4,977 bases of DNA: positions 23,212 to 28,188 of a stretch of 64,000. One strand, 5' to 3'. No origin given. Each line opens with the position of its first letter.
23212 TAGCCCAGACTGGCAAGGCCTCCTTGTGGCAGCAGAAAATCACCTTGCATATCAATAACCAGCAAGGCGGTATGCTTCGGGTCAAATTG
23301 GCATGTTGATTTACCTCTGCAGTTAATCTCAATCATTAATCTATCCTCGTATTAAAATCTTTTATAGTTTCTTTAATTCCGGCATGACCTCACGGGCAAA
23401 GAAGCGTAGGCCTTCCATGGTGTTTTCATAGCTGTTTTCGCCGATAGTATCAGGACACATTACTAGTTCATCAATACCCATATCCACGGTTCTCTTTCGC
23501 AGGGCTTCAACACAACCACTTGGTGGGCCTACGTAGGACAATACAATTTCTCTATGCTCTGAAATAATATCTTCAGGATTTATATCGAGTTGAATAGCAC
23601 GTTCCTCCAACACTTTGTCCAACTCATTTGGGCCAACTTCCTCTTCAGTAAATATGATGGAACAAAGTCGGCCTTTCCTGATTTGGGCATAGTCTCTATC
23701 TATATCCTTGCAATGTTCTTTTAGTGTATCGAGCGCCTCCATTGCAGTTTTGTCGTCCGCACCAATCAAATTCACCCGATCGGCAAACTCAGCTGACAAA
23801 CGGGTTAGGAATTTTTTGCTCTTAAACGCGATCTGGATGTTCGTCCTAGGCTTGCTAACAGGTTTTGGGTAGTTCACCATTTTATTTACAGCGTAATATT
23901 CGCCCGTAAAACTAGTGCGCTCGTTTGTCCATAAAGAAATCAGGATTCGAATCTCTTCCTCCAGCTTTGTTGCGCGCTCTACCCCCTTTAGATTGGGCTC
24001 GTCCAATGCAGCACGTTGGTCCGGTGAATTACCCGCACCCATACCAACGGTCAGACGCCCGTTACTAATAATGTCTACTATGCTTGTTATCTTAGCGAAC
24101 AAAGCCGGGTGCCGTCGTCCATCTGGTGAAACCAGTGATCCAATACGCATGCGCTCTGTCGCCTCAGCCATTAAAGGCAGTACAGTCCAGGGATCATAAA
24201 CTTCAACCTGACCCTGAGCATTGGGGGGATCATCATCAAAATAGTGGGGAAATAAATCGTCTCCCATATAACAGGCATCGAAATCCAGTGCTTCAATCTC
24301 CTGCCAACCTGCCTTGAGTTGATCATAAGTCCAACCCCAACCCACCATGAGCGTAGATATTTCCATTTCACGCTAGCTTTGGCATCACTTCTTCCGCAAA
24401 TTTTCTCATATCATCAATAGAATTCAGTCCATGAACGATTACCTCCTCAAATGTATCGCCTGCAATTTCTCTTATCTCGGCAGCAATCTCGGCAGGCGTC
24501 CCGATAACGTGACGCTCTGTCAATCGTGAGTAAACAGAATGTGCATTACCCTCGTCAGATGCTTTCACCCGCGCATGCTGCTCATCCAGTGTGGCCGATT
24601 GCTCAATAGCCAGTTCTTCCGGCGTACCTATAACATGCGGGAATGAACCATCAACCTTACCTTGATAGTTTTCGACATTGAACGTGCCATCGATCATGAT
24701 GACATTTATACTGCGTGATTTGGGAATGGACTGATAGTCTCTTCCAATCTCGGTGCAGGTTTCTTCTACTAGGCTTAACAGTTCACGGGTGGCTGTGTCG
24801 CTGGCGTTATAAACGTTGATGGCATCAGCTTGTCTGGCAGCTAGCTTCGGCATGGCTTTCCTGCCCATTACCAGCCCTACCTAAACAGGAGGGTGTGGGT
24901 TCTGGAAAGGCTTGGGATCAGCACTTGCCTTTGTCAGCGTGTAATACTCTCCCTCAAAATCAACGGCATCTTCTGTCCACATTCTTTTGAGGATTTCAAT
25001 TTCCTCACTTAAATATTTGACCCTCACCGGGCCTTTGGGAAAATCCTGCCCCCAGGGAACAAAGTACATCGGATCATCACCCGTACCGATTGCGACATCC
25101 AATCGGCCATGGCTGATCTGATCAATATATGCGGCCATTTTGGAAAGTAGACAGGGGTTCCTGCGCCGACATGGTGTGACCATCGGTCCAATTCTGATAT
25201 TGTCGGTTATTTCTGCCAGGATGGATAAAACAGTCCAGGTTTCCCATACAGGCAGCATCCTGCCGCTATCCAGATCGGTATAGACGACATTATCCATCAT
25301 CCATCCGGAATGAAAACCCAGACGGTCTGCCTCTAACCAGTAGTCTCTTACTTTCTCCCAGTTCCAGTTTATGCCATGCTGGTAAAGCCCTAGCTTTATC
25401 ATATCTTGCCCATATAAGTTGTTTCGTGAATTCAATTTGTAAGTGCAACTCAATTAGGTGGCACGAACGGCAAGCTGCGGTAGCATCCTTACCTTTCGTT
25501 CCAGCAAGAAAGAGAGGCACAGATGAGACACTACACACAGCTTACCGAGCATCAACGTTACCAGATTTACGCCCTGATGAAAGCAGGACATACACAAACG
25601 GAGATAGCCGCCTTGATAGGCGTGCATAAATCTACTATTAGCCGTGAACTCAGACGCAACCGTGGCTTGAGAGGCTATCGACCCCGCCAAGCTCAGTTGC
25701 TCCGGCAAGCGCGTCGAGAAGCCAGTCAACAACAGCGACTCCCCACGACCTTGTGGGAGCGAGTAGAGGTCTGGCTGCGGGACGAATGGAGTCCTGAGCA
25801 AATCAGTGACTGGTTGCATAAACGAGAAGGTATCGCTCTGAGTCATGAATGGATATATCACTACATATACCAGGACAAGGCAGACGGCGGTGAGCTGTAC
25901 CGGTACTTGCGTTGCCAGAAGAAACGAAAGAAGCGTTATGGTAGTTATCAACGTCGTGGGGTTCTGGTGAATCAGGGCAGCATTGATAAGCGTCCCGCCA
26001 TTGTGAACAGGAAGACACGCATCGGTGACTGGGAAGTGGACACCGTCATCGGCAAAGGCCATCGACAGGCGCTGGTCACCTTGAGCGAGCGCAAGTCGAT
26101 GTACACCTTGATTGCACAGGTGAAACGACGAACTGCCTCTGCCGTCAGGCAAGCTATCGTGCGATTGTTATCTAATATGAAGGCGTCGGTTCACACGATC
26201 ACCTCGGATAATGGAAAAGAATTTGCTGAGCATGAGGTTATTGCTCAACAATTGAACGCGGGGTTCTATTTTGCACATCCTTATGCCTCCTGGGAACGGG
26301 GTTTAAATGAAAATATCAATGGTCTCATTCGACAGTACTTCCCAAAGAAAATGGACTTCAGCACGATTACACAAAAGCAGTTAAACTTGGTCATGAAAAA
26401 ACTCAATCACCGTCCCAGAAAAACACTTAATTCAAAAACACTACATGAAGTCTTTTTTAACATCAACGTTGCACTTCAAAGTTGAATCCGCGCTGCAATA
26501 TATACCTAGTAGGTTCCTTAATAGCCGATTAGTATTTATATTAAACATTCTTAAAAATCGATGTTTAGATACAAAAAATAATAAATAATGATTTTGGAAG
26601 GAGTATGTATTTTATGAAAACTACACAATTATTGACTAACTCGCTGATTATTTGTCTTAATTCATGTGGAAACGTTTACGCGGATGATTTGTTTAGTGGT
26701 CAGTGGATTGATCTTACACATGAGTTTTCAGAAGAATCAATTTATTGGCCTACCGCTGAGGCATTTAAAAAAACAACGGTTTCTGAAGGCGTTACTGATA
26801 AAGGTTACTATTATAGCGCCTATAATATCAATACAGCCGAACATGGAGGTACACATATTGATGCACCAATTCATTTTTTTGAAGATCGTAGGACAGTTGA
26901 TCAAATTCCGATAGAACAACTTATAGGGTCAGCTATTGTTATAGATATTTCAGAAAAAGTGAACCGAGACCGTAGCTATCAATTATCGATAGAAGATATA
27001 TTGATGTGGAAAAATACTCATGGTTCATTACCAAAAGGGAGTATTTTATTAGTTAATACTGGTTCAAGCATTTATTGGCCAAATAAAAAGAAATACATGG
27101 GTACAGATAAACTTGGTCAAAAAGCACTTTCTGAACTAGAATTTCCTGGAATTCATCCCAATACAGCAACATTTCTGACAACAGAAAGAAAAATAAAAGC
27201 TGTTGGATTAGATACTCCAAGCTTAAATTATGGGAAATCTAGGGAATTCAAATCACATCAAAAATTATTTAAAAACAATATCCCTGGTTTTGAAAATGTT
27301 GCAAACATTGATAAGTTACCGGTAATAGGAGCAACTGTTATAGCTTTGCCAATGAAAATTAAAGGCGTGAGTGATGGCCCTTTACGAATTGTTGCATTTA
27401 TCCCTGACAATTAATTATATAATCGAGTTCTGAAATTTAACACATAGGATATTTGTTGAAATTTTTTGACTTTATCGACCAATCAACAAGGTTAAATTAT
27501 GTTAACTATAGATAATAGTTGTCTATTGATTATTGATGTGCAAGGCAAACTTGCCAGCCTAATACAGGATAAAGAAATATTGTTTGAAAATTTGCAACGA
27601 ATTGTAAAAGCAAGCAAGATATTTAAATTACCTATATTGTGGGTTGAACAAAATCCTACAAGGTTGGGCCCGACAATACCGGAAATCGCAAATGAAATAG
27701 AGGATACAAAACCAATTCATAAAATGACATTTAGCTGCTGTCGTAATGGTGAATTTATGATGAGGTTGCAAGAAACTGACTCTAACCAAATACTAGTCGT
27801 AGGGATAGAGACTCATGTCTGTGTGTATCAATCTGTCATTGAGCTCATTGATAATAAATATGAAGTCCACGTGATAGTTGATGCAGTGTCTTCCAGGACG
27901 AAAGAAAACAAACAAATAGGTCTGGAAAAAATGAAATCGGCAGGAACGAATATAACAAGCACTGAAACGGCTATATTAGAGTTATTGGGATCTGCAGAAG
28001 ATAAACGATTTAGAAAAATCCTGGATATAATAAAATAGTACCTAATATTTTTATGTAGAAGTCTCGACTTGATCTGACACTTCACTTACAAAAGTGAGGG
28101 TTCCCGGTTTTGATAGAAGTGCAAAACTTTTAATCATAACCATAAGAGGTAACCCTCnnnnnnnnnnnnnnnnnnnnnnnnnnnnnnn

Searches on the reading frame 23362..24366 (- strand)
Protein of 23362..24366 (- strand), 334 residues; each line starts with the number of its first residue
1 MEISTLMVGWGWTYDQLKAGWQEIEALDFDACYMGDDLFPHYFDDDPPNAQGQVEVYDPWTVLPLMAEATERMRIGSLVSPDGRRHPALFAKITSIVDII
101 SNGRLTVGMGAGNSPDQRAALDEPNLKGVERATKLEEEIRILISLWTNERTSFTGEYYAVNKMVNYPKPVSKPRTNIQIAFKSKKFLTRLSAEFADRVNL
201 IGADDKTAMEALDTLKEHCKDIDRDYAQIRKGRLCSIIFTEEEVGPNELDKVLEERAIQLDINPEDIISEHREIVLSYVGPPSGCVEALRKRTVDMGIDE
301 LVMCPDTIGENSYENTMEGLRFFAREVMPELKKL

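Call 7: search_protein_families(library=pfam, proteins=[window:23362-24366:-])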
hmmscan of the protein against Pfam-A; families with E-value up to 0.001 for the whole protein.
window:23362-24366:- (334 aa): 1 family
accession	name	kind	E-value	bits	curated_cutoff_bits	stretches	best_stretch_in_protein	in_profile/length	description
PF00296.26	Bac_luciferase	-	1e-27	97.8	27.9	1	15-239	23-230/314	Luciferase-like monooxygenase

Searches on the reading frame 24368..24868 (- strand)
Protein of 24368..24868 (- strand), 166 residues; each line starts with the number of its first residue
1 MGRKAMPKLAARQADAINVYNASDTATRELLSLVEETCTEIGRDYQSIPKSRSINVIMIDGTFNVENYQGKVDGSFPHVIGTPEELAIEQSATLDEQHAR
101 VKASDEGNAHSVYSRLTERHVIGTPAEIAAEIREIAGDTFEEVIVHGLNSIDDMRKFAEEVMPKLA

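Call 20: search_protein_families(library=pfam, proteins=[window:24368-24868:-], max_evalue=0.01)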
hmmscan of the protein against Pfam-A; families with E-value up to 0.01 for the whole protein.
window:24368-24868:- (166 aa): 1 family
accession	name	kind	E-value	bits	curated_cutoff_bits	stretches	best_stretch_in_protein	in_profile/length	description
PF00296.26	Bac_luciferase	-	0.001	18.9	27.9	1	4-136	175-308/314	Luciferase-like monooxygenase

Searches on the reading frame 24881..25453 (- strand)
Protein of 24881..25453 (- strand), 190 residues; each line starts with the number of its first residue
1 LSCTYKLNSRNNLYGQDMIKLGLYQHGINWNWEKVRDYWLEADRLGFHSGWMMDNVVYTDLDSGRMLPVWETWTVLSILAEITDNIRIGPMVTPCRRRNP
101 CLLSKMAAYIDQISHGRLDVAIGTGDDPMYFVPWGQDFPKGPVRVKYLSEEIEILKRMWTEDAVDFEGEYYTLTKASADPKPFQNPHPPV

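Call 7: search_protein_families(library=pfam, proteins=[window:24881-25453:-])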
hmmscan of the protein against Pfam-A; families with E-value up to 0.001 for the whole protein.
window:24881-25453:- (190 aa): 1 family
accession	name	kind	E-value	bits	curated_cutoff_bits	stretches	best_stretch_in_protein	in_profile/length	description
PF00296.26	Bac_luciferase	-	1.4e-30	107.2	27.9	1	31-188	21-167/314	Luciferase-like monooxygenase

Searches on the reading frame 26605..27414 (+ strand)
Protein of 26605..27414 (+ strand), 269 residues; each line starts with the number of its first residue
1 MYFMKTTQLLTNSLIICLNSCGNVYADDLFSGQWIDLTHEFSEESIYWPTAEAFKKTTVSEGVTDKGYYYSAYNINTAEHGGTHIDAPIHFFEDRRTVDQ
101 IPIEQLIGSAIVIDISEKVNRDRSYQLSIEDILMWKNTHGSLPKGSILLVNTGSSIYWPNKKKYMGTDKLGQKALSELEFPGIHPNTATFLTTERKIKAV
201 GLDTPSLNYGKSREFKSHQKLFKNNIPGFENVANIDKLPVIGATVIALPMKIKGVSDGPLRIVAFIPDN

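Call 7: search_protein_families(library=pfam, proteins=[window:26605-27414:+])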
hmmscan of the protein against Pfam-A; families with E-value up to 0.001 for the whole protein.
window:26605-27414:+ (269 aa): 1 family
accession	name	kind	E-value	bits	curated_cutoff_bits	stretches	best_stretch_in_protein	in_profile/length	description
PF04199.19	Cyclase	-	6.6e-39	133.8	23.1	1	35-207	1-140/142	Putative cyclase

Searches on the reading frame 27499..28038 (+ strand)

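Call 7: search_protein_families(library=pfam, proteins=[window:27499-28038:+])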
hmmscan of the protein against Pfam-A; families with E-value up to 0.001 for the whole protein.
window:27499-28038:+ (179 aa): 1 family
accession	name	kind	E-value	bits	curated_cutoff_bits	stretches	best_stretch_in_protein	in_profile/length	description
PF00857.26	Isochorismatase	-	3.1e-31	109.2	27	1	7-156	1-174/175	Isochorismatase domain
